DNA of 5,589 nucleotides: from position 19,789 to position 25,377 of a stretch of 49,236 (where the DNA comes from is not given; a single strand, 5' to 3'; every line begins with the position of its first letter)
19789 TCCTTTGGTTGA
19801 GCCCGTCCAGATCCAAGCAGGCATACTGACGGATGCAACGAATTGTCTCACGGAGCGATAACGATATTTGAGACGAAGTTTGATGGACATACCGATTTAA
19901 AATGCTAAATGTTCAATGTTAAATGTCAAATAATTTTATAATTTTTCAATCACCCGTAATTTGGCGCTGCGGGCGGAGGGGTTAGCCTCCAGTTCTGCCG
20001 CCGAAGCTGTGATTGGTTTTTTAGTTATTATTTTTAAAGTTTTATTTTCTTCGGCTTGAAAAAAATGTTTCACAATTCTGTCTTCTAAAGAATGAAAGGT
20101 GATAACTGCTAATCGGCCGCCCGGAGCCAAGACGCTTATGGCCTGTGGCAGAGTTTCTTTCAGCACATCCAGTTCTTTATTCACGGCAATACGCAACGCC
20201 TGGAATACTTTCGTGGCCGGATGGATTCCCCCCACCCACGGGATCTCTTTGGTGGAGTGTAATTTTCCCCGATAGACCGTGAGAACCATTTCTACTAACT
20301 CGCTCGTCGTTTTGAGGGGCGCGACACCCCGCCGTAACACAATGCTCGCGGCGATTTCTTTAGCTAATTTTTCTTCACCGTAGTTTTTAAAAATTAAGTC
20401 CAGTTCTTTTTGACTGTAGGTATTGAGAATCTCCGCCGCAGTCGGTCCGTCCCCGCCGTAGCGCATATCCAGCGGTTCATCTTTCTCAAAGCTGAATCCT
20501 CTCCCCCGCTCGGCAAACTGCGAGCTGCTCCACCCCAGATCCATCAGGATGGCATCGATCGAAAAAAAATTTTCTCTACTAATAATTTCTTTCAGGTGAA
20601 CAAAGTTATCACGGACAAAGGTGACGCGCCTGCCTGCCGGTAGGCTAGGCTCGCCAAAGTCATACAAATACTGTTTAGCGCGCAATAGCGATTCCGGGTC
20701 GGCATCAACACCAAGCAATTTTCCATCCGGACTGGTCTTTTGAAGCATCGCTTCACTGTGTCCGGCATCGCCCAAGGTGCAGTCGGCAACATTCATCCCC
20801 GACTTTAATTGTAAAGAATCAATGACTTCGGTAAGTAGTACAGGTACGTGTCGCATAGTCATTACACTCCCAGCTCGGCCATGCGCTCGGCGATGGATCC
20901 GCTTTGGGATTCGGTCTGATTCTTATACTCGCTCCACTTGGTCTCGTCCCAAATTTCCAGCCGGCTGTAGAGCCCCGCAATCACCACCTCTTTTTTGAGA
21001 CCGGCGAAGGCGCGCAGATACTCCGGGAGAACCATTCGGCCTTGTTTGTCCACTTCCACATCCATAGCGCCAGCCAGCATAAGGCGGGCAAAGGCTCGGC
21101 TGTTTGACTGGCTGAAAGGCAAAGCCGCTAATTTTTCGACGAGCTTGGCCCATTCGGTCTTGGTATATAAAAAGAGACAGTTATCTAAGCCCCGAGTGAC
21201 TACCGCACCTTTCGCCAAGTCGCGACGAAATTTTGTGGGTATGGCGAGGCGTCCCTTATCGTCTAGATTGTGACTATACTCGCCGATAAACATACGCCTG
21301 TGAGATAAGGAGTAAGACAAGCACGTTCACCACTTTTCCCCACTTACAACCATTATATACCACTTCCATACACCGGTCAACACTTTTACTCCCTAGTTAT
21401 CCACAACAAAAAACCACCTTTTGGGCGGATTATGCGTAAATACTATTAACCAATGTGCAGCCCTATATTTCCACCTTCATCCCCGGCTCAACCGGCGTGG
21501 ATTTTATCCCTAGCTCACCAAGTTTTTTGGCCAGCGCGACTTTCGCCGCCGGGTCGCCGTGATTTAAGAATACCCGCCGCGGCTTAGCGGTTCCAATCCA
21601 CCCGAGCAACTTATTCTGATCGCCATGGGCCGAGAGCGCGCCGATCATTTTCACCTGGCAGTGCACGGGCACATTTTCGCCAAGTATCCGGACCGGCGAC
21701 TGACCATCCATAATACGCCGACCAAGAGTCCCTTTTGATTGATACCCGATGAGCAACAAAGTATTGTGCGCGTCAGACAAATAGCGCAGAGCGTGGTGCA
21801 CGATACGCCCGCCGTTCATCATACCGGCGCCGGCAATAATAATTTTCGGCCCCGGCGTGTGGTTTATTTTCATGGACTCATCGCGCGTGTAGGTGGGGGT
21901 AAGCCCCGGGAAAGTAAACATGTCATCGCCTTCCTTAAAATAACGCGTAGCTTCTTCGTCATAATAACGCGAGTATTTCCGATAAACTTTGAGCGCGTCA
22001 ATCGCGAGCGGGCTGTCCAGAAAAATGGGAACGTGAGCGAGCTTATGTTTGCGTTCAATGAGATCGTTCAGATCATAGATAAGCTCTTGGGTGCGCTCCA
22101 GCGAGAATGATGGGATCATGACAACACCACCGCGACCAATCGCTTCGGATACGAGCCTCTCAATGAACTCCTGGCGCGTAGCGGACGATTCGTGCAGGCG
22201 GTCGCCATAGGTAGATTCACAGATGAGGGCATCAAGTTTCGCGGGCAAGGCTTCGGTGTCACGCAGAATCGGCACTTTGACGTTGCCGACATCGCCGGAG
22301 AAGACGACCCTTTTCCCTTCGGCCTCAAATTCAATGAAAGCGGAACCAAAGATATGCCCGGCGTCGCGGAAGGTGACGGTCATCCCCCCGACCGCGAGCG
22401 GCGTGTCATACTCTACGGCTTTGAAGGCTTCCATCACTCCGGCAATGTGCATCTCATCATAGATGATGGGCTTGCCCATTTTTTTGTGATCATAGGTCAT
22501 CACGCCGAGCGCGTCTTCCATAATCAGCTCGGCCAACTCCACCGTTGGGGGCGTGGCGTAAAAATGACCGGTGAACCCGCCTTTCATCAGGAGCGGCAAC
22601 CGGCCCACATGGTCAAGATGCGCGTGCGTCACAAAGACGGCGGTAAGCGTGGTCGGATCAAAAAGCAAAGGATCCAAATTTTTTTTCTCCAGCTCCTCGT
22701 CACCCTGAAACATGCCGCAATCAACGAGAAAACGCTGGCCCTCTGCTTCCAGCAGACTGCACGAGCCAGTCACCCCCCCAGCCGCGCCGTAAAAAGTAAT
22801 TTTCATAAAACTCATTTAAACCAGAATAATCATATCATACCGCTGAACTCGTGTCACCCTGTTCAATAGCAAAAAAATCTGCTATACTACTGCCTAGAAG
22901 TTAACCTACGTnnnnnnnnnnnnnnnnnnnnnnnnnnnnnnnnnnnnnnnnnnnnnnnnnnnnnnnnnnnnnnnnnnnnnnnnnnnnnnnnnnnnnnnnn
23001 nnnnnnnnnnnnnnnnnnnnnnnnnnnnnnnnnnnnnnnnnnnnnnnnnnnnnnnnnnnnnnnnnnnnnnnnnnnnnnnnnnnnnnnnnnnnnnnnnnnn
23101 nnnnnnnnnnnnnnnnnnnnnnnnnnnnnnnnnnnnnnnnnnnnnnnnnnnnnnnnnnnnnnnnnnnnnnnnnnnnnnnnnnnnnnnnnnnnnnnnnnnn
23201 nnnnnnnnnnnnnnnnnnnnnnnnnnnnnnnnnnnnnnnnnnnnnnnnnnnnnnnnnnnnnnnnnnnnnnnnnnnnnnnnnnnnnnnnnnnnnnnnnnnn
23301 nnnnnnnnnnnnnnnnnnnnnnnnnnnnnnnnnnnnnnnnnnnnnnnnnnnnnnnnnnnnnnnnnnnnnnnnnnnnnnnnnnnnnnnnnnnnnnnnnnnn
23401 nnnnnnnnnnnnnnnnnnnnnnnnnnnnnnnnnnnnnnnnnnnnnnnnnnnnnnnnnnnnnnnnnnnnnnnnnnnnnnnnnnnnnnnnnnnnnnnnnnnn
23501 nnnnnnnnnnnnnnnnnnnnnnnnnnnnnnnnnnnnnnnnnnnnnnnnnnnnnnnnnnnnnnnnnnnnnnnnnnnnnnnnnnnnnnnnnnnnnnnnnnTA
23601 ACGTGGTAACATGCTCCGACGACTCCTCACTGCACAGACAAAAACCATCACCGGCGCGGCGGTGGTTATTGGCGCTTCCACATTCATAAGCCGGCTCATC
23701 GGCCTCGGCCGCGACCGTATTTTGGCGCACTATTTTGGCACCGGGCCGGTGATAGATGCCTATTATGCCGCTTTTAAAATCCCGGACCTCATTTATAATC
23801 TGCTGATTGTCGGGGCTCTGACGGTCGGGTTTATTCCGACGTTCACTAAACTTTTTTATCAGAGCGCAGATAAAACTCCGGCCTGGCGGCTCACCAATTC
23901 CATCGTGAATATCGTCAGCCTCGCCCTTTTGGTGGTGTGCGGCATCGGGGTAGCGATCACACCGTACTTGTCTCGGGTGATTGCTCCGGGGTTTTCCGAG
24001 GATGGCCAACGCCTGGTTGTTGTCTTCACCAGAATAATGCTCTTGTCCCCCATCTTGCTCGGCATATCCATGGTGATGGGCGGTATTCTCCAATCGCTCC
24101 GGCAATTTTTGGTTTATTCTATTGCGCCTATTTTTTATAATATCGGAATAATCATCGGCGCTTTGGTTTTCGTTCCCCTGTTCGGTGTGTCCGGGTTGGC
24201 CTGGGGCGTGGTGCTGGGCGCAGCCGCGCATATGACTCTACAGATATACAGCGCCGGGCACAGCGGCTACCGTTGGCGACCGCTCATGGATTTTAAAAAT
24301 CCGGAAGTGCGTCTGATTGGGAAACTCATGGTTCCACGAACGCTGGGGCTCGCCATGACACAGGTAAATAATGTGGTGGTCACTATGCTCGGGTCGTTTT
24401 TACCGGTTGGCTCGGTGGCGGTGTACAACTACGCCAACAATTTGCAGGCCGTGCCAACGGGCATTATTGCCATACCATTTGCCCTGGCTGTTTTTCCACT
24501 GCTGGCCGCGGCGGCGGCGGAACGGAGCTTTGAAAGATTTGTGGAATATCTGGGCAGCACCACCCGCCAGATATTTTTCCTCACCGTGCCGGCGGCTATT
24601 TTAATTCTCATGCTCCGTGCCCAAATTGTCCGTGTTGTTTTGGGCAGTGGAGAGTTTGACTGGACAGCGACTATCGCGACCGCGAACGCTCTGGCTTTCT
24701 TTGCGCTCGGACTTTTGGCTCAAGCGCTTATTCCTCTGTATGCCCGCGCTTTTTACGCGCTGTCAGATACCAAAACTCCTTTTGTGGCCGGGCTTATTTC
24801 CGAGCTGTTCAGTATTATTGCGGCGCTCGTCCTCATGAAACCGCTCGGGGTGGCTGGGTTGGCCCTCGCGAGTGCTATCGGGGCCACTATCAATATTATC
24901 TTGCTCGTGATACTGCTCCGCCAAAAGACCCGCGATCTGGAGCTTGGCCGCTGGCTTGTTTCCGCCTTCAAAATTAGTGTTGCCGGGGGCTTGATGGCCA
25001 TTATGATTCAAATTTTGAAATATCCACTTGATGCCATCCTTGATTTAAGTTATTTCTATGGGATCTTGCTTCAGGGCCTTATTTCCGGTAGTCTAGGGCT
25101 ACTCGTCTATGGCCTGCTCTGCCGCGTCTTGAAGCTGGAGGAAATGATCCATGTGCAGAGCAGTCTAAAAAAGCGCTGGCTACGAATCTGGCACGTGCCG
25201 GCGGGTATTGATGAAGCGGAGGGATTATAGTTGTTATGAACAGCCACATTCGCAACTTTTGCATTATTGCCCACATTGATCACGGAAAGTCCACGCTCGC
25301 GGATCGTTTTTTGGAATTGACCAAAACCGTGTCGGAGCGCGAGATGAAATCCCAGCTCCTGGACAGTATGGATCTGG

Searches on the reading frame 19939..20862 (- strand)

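Call 71: search_protein_families(library=pfam, proteins=[window:19939-20862:-], max_evalue=0.00001)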
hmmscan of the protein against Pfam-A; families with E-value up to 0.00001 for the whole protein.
window:19939-20862:- (308 aa): 1 family
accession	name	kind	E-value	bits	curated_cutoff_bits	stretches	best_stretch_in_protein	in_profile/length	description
PF01795.25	Methyltransf_5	-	8.5e-100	334.6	27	1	3-307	2-308/309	MraW methylase family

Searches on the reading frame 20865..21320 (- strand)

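Call 71: search_protein_families(library=pfam, proteins=[window:20865-21320:-], max_evalue=0.00001)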
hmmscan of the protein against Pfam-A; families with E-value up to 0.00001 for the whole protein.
window:20865-21320:- (152 aa): 1 family
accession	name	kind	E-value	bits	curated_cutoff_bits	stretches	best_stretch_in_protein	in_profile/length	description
PF02381.23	MraZ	-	1.3e-42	144.1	23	2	10-79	1-71/72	MraZ protein, putative antitoxin-like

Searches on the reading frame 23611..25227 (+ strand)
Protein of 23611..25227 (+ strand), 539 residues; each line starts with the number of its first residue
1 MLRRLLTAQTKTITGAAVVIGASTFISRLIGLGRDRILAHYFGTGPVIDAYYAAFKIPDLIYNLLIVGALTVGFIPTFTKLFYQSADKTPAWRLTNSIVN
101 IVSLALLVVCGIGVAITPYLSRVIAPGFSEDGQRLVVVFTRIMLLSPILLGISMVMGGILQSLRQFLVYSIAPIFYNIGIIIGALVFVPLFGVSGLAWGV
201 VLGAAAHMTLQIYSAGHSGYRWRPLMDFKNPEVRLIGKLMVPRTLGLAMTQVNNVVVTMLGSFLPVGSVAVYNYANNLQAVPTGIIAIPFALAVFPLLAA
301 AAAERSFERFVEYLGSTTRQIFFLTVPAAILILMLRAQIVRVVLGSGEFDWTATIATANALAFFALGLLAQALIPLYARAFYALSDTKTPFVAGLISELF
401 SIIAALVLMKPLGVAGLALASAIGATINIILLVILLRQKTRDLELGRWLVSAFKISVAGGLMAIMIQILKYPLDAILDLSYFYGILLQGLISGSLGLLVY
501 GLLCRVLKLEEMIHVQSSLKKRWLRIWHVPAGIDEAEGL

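Call 71: search_protein_families(library=pfam, proteins=[window:23611-25227:+], max_evalue=0.00001)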
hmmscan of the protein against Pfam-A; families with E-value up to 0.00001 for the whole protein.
window:23611-25227:+ (539 aa): 3 families
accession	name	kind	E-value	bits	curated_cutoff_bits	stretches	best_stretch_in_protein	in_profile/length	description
PF03023.19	MurJ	-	2.8e-90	303.5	27.4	1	38-469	1-432/451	Lipid II flippase MurJ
PF01943.22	Polysacc_synt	-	8e-09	35.8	28.2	1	87-299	69-271/274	Polysaccharide biosynthesis protein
PF01554.23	MatE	-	1.1e-07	32.2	24.9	1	249-404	9-158/161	MatE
